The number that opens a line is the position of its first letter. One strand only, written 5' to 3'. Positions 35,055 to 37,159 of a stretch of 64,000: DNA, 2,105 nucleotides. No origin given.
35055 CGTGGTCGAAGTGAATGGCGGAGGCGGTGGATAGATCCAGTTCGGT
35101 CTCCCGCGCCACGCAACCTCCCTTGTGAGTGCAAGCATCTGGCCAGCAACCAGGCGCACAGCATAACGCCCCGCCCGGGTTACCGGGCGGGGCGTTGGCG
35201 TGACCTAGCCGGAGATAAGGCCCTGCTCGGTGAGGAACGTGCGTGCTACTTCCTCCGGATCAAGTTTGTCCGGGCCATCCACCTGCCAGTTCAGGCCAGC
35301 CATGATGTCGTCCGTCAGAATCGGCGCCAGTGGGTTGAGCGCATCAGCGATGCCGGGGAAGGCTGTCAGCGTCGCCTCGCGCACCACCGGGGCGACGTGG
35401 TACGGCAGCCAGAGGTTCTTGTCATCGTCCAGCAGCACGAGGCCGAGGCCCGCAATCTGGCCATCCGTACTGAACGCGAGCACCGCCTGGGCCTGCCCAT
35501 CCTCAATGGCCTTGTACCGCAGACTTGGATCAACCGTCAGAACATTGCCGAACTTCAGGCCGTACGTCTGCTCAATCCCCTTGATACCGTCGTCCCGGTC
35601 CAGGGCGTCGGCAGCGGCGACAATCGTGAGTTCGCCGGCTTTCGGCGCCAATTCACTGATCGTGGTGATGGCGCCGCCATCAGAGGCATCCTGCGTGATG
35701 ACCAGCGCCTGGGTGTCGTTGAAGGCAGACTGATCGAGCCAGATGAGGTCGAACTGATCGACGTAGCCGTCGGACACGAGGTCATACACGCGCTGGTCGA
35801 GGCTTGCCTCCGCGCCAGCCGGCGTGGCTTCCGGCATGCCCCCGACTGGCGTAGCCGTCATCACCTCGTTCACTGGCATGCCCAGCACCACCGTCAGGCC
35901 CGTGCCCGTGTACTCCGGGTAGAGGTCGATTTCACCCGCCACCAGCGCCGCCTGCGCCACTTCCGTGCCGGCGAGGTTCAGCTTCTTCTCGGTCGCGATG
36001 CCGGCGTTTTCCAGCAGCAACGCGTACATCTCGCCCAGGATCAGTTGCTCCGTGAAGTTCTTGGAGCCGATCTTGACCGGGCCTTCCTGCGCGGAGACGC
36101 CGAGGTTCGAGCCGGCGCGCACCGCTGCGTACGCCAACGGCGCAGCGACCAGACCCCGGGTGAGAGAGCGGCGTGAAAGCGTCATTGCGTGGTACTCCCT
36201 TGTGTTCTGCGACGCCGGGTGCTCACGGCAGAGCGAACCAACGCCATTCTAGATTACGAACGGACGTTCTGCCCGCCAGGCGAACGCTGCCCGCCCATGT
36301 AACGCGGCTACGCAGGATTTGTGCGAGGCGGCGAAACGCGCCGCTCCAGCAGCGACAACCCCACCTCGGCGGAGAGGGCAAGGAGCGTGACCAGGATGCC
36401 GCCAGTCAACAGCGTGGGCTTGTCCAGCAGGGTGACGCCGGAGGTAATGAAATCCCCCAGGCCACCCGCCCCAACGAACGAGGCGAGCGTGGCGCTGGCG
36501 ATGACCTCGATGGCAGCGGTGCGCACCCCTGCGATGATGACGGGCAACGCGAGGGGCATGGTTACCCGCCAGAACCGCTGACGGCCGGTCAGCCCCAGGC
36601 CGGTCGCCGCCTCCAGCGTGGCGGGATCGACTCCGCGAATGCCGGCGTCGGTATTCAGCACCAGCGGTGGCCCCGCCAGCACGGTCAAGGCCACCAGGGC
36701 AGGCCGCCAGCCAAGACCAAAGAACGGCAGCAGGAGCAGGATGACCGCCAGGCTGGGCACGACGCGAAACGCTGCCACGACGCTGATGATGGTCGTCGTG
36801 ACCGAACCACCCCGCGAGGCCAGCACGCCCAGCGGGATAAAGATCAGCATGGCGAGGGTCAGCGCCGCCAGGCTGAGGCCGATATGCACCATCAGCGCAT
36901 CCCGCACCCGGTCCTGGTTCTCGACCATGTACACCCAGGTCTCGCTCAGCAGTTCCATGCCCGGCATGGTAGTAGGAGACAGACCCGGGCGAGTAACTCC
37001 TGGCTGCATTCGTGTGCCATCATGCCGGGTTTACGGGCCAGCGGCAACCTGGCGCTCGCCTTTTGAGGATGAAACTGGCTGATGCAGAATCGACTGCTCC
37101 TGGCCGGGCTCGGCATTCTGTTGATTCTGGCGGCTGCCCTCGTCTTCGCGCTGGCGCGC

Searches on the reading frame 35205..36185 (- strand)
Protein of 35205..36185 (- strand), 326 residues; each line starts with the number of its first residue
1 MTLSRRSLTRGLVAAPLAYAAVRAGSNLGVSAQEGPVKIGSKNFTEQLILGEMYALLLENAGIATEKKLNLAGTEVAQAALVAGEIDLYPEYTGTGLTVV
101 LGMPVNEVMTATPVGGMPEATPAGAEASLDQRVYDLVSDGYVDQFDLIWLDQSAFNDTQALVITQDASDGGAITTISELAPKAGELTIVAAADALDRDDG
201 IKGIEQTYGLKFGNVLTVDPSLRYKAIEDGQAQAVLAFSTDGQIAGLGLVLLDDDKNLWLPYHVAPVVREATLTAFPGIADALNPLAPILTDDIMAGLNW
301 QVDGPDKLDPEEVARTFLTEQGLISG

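Call 26: search_protein_families(library=pfam, proteins=[window:35205-36185:-], max_evalue=0.0001)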
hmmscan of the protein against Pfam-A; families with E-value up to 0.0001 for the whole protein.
window:35205-36185:- (326 aa): 1 family
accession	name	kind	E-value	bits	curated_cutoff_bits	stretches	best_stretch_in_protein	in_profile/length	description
PF04069.17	OpuAC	-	1.5e-58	198.8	21.2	1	36-320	2-257/257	Substrate binding domain of ABC-type glycine betaine transport system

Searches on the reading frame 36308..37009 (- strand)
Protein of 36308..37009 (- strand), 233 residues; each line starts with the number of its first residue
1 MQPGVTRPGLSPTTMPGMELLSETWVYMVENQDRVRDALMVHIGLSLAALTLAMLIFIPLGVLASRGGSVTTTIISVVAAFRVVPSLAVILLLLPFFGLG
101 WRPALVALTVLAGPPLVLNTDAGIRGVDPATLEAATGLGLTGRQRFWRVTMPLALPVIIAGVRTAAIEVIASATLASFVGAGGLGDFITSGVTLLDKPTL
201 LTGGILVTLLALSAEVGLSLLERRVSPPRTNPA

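Call 26: search_protein_families(library=pfam, proteins=[window:36308-37009:-], max_evalue=0.0001)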
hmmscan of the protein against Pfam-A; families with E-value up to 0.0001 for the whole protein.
window:36308-37009:- (233 aa): 1 family
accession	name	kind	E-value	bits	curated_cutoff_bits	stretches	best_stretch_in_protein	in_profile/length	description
PF00528.27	BPD_transp_1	-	1.1e-25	90.9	26.4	1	58-226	2-183/184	Binding-protein-dependent transport system inner membrane component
